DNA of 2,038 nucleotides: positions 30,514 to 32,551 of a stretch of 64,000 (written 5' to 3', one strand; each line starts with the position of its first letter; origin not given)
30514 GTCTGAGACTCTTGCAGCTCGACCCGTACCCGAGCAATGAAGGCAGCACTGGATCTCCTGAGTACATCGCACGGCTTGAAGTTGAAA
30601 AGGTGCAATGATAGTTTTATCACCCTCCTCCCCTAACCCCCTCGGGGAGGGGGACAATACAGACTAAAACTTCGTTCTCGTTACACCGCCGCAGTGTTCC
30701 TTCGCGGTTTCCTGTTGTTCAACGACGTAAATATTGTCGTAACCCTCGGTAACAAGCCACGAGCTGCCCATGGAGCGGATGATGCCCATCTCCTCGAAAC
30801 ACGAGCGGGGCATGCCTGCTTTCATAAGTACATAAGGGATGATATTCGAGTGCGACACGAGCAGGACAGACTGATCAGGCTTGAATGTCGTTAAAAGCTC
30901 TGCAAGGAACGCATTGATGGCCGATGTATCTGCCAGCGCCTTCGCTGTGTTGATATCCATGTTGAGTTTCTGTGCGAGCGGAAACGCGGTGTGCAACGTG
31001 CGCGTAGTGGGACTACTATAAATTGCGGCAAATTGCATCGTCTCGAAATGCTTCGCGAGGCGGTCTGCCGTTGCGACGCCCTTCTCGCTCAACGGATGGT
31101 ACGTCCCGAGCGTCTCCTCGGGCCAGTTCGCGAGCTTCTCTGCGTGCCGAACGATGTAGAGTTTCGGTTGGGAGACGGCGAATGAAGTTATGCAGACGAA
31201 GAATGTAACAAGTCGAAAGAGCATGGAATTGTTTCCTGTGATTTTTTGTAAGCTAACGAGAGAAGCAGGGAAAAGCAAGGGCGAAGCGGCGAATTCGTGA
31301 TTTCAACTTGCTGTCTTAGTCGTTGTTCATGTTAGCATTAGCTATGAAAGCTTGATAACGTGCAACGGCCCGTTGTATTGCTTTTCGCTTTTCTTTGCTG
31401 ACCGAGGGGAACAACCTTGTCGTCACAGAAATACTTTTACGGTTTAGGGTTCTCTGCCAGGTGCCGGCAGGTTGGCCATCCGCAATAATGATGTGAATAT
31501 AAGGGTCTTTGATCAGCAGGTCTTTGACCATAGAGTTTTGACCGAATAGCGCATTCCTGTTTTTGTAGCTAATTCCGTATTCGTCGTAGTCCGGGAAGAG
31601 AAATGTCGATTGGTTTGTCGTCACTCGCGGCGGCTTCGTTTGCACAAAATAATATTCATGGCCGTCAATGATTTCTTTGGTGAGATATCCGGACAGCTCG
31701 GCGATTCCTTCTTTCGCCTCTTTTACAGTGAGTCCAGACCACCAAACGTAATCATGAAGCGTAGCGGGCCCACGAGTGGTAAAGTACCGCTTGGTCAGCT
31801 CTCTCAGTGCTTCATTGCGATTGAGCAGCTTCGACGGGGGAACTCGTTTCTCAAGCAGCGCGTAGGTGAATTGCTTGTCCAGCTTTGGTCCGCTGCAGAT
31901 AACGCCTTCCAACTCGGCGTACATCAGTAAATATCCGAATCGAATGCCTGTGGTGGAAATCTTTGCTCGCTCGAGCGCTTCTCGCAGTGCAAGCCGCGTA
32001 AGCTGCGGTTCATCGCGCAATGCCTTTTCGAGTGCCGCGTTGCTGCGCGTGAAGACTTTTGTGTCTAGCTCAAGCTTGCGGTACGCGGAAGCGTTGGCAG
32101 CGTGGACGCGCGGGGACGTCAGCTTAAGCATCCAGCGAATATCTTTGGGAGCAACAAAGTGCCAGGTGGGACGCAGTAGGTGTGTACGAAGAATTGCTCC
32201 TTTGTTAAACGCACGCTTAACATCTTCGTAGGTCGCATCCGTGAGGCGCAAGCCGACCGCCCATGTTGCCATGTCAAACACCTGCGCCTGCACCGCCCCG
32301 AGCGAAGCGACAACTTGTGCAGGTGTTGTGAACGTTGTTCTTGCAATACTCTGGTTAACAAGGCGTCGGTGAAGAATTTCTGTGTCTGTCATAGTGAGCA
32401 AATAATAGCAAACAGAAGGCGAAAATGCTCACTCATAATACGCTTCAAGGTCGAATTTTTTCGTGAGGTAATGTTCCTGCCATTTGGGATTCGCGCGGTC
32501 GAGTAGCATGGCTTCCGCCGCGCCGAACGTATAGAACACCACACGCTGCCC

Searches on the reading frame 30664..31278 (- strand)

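Call 102: search_protein_families(library=pfam, proteins=[window:30664-31278:-], max_evalue=0.00001)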
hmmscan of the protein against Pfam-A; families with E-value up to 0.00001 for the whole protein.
window:30664-31278:- (204 aa): 1 family
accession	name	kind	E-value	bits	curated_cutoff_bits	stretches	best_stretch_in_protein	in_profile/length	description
PF00300.27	His_Phos_1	-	7.4e-16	58.8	21.7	1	40-118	1-80/194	Histidine phosphatase superfamily (branch 1)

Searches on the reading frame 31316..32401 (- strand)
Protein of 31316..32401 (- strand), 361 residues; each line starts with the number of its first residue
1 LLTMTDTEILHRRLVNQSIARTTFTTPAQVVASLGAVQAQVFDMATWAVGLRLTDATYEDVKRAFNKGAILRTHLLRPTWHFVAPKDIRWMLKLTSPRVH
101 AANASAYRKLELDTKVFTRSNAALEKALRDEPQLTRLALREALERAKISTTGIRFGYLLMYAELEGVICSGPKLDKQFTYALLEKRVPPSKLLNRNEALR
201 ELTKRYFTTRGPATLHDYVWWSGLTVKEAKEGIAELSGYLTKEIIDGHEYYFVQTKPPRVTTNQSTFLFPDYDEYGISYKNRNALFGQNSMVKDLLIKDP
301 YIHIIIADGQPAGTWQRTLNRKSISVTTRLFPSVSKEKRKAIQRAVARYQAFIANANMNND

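Call 102: search_protein_families(library=pfam, proteins=[window:31316-32401:-], max_evalue=0.00001)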
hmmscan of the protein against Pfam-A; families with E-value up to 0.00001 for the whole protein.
window:31316-32401:- (361 aa): 1 family
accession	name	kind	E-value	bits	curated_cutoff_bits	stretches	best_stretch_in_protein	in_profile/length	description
PF06224.18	AlkZ-like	-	9.4e-60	203.4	25.9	1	31-352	1-329/329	DNA glycosylase AlkZ-like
